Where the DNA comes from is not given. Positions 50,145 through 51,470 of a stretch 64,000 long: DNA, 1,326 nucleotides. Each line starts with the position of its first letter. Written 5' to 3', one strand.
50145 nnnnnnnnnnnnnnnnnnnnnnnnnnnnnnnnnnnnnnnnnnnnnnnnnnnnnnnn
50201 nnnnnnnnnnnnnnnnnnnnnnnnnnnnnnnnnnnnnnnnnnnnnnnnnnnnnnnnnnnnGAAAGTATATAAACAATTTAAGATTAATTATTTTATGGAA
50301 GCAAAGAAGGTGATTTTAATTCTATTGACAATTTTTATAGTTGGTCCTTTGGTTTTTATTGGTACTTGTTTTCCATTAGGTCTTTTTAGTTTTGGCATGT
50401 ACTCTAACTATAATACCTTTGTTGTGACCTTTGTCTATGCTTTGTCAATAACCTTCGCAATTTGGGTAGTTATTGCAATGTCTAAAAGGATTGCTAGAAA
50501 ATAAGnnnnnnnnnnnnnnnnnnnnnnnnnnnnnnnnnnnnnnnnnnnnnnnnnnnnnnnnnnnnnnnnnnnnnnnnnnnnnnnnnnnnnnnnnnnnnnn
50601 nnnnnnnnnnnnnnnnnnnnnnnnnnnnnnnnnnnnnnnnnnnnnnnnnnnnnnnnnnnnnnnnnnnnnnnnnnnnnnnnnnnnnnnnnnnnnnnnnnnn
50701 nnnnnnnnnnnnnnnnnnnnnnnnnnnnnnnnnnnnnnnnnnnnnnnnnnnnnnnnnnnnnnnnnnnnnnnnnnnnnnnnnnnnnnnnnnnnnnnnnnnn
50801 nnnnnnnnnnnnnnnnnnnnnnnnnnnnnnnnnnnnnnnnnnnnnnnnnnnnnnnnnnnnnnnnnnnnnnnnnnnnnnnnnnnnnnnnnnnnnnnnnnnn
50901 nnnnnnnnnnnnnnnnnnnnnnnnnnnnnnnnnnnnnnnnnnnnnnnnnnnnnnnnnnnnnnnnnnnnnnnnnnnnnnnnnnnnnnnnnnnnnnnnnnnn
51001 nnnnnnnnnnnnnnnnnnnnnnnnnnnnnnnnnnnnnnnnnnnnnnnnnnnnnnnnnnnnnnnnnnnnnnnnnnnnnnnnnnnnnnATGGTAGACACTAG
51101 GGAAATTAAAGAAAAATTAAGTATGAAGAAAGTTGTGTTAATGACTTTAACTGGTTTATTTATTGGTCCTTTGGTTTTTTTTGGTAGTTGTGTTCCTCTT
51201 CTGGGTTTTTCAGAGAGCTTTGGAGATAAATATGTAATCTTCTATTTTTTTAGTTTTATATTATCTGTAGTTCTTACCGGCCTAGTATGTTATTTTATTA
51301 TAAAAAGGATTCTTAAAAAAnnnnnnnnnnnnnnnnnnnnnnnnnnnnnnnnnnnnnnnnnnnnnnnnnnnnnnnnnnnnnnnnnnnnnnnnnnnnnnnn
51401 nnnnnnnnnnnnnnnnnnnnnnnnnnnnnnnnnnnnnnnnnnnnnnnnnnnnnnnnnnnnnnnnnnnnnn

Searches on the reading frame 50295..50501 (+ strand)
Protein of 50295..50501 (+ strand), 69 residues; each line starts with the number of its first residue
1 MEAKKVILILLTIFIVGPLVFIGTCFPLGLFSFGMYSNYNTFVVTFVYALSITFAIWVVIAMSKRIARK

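Call 6: search_protein_families(library=ncbifam, proteins=[window:50295-50501:+], max_evalue=0.1)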
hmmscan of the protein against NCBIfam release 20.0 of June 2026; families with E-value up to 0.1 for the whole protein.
window:50295-50501:+ (69 aa): 0 families

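Call 7: search_protein_families(library=pfam, proteins=[window:50295-50501:+], max_evalue=0.1)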
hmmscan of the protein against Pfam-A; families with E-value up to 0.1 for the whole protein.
window:50295-50501:+ (69 aa): 0 families

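Call 75: search_protein_families(library=pfam, proteins=[window:50295-50501:+], max_evalue=1)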
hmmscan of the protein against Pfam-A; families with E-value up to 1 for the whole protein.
window:50295-50501:+ (69 aa): 0 families

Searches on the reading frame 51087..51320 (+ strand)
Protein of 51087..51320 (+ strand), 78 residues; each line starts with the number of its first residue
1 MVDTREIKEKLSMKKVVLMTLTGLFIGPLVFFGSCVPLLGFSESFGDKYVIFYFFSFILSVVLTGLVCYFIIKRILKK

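Call 6: search_protein_families(library=ncbifam, proteins=[window:51087-51320:+], max_evalue=0.1)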
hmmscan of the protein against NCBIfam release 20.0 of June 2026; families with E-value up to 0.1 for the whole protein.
window:51087-51320:+ (78 aa): 1 family
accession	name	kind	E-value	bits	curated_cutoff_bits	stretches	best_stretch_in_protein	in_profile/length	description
TIGR02359.1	thiW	equivalog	0.0085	16.2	84.35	1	16-76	96-153/160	energy coupling factor transporter S component ThiW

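Call 7: search_protein_families(library=pfam, proteins=[window:51087-51320:+], max_evalue=0.1)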
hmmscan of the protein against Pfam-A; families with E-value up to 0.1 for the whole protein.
window:51087-51320:+ (78 aa): 2 families
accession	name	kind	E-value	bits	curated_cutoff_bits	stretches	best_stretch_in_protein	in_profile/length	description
PF17099.10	TrpP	-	0.0087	16.3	27.2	1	9-77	102-169/169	Tryptophan transporter TrpP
PF18422.6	TNFR_16_TM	-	0.044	14.4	25.6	1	55-74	10-29/38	Tumor necrosis factor receptor member 16 trans-membrane domain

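Call 75: search_protein_families(library=pfam, proteins=[window:51087-51320:+], max_evalue=1)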
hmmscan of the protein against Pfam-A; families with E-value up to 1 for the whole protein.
window:51087-51320:+ (78 aa): 2 families
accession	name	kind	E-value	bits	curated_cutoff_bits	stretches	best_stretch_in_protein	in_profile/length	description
PF17099.10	TrpP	-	0.0087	16.3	27.2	1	9-77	102-169/169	Tryptophan transporter TrpP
PF18422.6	TNFR_16_TM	-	0.044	14.4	25.6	1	55-74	10-29/38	Tumor necrosis factor receptor member 16 trans-membrane domain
